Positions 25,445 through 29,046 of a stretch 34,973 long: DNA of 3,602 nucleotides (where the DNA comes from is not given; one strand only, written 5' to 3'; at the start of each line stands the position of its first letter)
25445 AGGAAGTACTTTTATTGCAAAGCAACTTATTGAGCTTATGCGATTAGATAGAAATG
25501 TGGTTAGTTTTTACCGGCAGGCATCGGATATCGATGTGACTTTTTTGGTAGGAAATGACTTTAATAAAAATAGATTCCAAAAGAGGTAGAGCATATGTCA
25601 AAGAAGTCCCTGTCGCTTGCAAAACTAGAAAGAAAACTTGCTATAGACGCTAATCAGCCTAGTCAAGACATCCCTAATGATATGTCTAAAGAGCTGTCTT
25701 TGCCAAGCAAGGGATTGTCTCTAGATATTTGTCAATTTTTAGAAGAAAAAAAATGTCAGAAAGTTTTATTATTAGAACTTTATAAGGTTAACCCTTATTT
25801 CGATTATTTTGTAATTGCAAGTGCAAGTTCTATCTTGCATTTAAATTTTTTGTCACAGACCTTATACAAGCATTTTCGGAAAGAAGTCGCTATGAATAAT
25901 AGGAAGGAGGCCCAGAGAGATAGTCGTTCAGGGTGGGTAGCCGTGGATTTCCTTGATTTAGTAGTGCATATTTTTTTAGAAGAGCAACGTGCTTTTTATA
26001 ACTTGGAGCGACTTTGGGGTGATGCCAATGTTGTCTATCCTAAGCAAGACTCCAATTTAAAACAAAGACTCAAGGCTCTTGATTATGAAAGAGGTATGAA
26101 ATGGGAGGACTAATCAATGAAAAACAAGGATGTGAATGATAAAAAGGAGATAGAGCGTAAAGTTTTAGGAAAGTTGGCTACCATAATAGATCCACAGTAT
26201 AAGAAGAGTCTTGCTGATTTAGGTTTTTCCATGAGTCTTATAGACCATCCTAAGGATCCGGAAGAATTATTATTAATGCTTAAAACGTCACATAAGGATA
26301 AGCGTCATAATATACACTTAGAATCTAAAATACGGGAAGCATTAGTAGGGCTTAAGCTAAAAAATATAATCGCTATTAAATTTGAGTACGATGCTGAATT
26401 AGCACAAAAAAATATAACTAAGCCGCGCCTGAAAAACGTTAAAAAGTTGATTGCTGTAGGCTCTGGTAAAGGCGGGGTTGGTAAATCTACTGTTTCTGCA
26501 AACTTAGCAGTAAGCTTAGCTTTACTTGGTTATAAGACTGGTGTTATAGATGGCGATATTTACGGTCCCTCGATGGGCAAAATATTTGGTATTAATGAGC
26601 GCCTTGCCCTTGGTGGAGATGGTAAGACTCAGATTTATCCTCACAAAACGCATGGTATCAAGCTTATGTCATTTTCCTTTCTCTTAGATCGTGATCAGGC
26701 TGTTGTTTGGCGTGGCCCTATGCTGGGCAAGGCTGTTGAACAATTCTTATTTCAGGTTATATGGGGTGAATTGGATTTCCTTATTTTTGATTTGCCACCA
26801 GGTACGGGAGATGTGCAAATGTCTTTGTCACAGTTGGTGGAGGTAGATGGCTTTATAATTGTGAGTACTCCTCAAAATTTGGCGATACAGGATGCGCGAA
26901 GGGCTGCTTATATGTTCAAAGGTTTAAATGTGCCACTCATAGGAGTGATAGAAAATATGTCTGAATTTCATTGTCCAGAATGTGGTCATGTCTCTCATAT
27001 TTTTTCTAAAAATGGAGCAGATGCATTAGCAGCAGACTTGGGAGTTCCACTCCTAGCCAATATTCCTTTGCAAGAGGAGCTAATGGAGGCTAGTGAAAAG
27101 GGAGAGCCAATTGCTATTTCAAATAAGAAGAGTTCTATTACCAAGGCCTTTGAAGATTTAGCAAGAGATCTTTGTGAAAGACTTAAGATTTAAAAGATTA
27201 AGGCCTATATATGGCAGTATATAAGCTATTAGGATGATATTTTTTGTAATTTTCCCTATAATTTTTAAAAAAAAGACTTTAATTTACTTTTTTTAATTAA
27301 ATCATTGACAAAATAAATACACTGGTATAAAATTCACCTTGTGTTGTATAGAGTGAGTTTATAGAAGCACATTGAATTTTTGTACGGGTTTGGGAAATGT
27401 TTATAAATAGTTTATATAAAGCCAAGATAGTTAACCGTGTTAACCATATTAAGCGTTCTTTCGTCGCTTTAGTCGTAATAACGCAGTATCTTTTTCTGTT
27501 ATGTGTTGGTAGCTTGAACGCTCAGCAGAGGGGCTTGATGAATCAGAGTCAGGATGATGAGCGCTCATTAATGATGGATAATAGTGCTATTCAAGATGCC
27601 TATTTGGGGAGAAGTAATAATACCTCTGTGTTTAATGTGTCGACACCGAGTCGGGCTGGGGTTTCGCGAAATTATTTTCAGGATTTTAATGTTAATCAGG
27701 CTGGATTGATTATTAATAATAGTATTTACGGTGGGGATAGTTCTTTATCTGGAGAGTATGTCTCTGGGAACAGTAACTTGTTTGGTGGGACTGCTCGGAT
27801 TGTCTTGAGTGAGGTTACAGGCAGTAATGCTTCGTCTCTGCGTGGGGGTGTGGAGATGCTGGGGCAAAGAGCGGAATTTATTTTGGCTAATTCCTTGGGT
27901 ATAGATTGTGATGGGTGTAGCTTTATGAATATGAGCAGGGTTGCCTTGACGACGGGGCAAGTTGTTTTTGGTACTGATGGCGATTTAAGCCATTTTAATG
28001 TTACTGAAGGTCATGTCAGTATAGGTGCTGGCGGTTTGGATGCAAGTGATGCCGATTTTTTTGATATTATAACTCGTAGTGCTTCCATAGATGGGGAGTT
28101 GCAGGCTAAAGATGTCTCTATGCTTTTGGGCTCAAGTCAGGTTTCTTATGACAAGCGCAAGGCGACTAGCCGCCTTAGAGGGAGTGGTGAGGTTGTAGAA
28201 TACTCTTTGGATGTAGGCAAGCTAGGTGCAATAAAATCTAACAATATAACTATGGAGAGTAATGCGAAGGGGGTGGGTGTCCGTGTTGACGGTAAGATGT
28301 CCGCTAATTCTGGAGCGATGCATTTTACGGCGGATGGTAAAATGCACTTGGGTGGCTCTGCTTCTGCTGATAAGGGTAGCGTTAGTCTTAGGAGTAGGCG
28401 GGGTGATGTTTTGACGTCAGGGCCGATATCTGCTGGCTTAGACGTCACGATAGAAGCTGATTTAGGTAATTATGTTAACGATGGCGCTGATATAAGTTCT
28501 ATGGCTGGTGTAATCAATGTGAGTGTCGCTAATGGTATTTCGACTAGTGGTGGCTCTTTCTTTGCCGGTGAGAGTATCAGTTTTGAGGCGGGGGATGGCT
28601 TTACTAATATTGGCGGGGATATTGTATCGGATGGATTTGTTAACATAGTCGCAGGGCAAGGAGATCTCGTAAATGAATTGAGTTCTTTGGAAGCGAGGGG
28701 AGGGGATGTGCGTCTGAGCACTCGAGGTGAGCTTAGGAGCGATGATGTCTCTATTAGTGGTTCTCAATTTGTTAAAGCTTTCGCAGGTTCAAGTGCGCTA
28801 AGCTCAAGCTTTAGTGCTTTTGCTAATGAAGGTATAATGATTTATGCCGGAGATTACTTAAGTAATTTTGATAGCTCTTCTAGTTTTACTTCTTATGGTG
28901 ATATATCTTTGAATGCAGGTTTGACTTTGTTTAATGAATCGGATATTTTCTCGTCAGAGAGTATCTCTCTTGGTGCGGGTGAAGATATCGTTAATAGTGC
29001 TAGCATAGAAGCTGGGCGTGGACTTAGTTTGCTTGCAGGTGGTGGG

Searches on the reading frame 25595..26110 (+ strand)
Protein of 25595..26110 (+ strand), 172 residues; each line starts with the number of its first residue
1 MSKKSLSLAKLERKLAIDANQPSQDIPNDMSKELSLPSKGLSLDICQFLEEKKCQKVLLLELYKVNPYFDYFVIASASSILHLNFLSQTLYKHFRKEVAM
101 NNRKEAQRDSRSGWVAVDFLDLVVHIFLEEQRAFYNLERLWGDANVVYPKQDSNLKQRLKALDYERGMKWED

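Call 10: search_protein_families(library=ncbifam, proteins=[window:25595-26110:+], max_evalue=0.00001)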
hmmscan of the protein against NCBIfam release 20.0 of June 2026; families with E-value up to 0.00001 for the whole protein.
window:25595-26110:+ (172 aa): 1 family
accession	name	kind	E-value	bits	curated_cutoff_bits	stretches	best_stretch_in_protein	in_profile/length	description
TIGR00090.1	rsfS_iojap_ybeB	equivalog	1.1e-23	83.2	56.9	1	44-141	4-99/99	ribosome silencing factor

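Call 29: find_encoding_contigs(protein=window:25595-26110:+, flank=10000, max_places=10)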
Protein window:25595-26110:+ (172 aa): 1 contig read that carries it; 1 place shown.
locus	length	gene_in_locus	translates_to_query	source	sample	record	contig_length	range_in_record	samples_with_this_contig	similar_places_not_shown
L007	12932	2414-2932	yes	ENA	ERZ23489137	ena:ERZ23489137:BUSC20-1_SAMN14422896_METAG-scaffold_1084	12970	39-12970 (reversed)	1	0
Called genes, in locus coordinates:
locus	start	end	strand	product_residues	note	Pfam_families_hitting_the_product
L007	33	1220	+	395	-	PF00162:PGK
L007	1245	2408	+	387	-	-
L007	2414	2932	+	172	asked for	PF02410:RsfS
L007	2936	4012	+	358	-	PF00142:Fer4_NifH (faint), PF01656:CbiA, PF02374:ArsA_ATPase (weak), PF09140:MipZ (weak), PF10609:ParA, PF13614:AAA_31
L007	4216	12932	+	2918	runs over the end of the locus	?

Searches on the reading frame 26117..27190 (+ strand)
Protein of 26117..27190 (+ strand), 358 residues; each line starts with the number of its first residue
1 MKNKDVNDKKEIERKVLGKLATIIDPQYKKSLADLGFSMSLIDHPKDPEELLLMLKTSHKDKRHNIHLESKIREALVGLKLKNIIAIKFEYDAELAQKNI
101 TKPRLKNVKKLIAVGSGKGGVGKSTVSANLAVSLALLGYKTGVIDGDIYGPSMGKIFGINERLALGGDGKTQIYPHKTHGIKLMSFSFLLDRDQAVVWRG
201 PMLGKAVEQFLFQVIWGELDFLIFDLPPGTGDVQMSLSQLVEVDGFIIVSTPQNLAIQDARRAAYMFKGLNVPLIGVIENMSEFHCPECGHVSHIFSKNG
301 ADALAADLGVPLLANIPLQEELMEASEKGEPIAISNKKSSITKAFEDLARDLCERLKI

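Call 10: search_protein_families(library=ncbifam, proteins=[window:26117-27190:+], max_evalue=0.00001)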
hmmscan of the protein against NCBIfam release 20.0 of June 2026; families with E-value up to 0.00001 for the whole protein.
window:26117-27190:+ (358 aa): 16 families
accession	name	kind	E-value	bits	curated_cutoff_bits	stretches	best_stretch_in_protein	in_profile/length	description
NF041136.1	MrpORP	equivalog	4.3e-84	282.9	450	1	105-353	1-249/365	iron-sulfur cluster carrier protein MrpORP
NF008669.0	PRK11670.1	equivalog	2e-81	273.8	348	1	11-356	12-353/369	iron-sulfur cluster carrier protein ApbC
TIGR01969.1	minD_arch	subfamily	2.2e-26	92.5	201.75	1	111-353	2-231/251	cell division ATPase MinD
TIGR01968.1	minD_bact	equivalog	3.9e-22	78.9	212.9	2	110-163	2-55/261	septum site-determining protein MinD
NF008079.0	PRK10818.1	equivalog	1.9e-12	47.1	508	1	110-350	3-244/270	septum site-determining protein MinD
TIGR01007.1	eps_fam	subfamily_domain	2.5e-12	46.8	108.05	1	109-162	17-70/204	polysaccharide biosynthesis tyrosine autokinase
TIGR03029.1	EpsG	equivalog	4e-08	32.8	313.8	1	108-278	102-271/274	chain length determinant protein tyrosine kinase EpsG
NF041546.1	ParA_partition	equivalog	7.4e-08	32.2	180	1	112-147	2-37/203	ParA family partition ATPase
TIGR03018.1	pepcterm_TyrKin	hypoth_equivalog_domain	3.7e-07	29.7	230.65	1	105-163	31-90/207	XrtA-associated tyrosine autokinase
TIGR03815.1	CpaE_hom_Actino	equivalog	8.8e-07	28.4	154.45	0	111-159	113-161/340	septum site-determining protein Ssd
TIGR00345.1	GET3_arsA_TRC40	subfamily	2.4e-06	27.3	135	0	116-147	3-34/299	TRC40/GET3/ArsA family transport-energizing ATPase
NF033200.1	F430_CfbC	exception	2.6e-06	27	402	0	112-146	3-36/260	Ni-sirohydrochlorin a,c-diamide reductive cyclase ATP-dependent reductase subunit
NF047398.1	AAA_KGGVGR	domain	2.8e-06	27.8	90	1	110-159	3-52/190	KGGVGR-motif variant AAA ATPase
TIGR03371.1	cellulose_yhjQ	equivalog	3e-06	26.9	157.85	1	110-148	2-40/246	cellulose biosynthesis protein BcsQ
TIGR03453.1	partition_RepA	equivalog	7e-06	25.1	348.45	0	96-165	91-159/387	plasmid partitioning protein RepA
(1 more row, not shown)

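Call 12: find_encoding_contigs(protein=window:26117-27190:+, flank=10000, max_places=10)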
Protein window:26117-27190:+ (358 aa): 1 contig read that carries it; 1 place shown.
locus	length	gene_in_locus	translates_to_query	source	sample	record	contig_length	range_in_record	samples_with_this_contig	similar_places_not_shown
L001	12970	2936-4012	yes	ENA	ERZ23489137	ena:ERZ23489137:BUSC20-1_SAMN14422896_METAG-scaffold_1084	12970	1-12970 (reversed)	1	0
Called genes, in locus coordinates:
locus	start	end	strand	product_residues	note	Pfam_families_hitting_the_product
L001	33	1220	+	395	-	PF00162:PGK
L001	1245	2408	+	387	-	-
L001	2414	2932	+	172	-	PF02410:RsfS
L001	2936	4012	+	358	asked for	PF00142:Fer4_NifH (faint), PF01656:CbiA, PF02374:ArsA_ATPase (weak), PF09140:MipZ (weak), PF10609:ParA, PF13614:AAA_31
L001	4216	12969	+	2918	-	?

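Call 17: search_protein_families(library=pfam, proteins=[L001:4216-12969:+, L001:11116-12969:+], max_evalue=1)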
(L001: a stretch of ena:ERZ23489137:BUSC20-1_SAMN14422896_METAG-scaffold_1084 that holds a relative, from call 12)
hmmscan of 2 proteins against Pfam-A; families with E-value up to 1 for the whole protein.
L001:4216-12969:+ (2918 aa): 1 family
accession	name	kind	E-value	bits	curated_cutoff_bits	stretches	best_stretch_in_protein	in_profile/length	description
PF05860.19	TPS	-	1.8e-35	123.5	33.5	1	69-317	16-251/252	TPS secretion domain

L001:11116-12969:+ (618 aa): 1 family
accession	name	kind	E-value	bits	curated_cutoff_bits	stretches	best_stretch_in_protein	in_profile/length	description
PF11765.13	Hyphal_reg_CWP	-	0.25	10.6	28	1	419-476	17-74/328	Hyphally regulated cell wall protein N-terminal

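Call 21: find_related_loci(query=L001:11116-12969:+, collection=metagenome_contigs, flank=10000)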
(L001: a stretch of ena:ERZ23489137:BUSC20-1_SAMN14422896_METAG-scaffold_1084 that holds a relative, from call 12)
Query L001:11116-12969:+ (618 aa) in metagenome_contigs; peptide patterns used: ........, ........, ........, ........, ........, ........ (x = any residue, [..] = any of these).
77 stretches matched a pattern, but none encodes a relative of the query by tblastn (E <= 1e-3).

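Call 22: find_related_loci(query=window:26117-27190:+, collection=genome_contigs, flank=10000)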
Query window:26117-27190:+ (358 aa) in genome_contigs; peptide patterns used: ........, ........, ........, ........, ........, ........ (x = any residue, [..] = any of these).
53 stretches matched a pattern; 5 encode a relative of the query (tblastn E <= 1e-3); 5 distinct loci.
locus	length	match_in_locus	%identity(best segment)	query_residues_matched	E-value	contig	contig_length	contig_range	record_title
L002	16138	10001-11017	59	16-353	2e-121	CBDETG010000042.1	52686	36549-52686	MAG: Leptonemataceae bacterium isolate 4d98f0f0-2bf7-434a-b357-397b54298da8 genome assembly, contig: contig_42, whole ge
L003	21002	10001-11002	59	11-348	8e-121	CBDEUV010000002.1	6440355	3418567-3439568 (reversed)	MAG: Leptospirales bacterium isolate c8770d22-4079-4951-b12b-76a941e02df6 genome assembly, contig: contig_2, whole genom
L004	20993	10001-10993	56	11-345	5e-119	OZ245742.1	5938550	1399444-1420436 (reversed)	MAG: Leptonemataceae bacterium isolate 15dd4ae5-76da-4f6d-9bc0-9b9e06b427f5 genome assembly, chromosome: 1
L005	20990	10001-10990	52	20-357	2e-109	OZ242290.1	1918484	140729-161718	MAG: Leptonemataceae bacterium isolate 3adbf250-8566-4253-9a9b-d6923040198f genome assembly, chromosome: 1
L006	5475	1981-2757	36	96-356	4e-59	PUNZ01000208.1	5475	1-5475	MAG: Halovenus sp. isolate B1Sed10_163 B1-Sed10-C24170, whole genome shotgun sequence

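Call 30: find_homologous_proteins(query=L001:11791-12969:+, max_evalue=0.001)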
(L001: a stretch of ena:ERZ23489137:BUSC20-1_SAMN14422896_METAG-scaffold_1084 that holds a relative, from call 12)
Query L001:11791-12969:+: 8000 candidates shared short words with the query, none scored E <= 0.001.

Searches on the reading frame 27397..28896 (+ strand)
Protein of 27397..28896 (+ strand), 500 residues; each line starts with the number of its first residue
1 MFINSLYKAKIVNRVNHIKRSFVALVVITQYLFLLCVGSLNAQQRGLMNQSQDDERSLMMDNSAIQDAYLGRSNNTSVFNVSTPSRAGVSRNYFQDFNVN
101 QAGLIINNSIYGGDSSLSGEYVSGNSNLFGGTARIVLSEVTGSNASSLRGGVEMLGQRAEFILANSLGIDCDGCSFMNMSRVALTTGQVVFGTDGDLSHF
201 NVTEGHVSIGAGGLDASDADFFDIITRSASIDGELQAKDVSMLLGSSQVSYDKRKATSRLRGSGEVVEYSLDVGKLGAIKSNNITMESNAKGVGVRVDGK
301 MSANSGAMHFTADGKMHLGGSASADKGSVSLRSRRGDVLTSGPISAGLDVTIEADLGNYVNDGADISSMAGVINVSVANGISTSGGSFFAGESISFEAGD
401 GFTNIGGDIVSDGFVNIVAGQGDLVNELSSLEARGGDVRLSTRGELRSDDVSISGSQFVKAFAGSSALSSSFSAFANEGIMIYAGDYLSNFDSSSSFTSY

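Call 53: search_solved_structures(query=window:27397-28596:+, max_evalue=0.01, show_alignments=1)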
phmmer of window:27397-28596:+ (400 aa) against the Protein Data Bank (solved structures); distinct sequences matched with E-value up to 0.01: 12.
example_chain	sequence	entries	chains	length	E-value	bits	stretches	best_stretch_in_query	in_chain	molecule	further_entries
1rwr_A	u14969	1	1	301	1.7e-31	113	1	70-347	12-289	Filamentous hemagglutinin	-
4w8r_A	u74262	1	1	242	4.8e-31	111.5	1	74-299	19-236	Hemolysin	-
6pyk_A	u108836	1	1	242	6.3e-31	111.1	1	74-299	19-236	Hemolysin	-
6pzl_A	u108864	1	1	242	7e-31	111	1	74-299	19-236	Hemolysin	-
4w8q_A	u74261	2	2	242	1.2e-30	110.2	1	74-299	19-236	Hemolysin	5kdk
4w8t_A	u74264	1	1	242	1.6e-30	109.8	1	74-299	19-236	Hemolysin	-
5keh_A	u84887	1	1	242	4.1e-30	108.5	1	74-299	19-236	Hemolysin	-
3fy3_A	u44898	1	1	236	5.3e-30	108.1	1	74-298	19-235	Hemolysin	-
5kf3_A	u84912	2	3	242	6.9e-30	107.7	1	74-299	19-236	Hemolysin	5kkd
6q0p_A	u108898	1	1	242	8.2e-30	107.5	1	74-299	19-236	Hemolysin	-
4w8s_A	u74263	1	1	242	1.1e-29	107.1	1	74-299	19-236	Hemolysin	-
5sz8_A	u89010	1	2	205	8.4e-29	104.1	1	74-249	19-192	Hemolysin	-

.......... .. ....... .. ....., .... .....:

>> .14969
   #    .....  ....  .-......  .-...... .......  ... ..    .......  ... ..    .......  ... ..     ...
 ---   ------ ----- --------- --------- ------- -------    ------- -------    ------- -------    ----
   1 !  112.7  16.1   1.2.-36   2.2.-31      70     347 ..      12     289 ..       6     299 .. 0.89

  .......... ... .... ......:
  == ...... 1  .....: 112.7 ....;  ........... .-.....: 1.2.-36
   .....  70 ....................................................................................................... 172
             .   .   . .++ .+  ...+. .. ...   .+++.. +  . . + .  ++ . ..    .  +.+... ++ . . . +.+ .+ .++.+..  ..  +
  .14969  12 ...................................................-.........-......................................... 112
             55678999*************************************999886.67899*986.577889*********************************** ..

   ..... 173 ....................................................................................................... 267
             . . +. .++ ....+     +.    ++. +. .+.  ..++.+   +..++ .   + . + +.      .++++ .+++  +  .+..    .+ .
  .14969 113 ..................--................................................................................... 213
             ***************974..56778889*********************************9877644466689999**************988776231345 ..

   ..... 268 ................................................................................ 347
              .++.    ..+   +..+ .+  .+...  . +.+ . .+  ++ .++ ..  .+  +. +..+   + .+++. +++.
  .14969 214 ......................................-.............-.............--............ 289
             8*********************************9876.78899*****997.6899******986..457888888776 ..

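Call 68: find_homologous_proteins(query=window:27397-28896:+, max_evalue=1e-10)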
Query window:27397-28896:+ (500 aa): 5 proteins with E <= 1e-10 among 8000 candidates.
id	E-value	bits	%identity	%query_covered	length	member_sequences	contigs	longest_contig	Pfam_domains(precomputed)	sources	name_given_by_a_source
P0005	2.2e-74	269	43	73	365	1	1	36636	PF05860.20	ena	-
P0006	2.1e-49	187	35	78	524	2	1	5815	PF05860.20,PF05594.21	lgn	-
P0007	3.2e-41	160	40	50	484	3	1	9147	PF13018.12,PF05860.20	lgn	-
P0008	1.7e-31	128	36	46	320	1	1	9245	PF05860.20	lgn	-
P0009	6.7e-29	119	34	46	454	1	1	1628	PF05860.20,PF08842.17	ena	-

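Call 69: find_encoding_contigs(protein=P0005, flank=10000, max_places=5)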
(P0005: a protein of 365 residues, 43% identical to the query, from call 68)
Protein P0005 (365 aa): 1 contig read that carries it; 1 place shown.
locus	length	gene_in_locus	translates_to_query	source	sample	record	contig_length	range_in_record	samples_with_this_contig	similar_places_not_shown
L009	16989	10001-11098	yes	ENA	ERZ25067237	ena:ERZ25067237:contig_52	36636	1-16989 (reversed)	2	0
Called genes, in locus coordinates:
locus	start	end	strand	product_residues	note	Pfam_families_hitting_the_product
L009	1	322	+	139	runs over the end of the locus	PF00210:Ferritin (faint), PF02915:Rubrerythrin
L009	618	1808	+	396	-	PF13183:Fer4_8 (faint), PF13237:Fer4_10 (weak), PF02754:CCG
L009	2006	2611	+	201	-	PF12007:DUF3501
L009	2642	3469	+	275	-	-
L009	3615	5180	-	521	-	PF06762:LMF1, PF25179:LMF1_C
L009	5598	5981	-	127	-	-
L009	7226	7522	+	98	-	-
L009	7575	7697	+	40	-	-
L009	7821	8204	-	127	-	-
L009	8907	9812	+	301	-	PF13551:HTH_29 (weak), PF13565:HTH_32 (faint), PF00665:rve, PF13683:rve_3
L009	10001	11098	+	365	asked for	PF05860:TPS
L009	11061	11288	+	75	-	-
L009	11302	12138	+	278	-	-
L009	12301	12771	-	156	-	PF07600:DUF1564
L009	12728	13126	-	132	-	-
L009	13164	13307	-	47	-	-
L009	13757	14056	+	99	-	-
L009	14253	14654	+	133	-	-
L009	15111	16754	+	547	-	-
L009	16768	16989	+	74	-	?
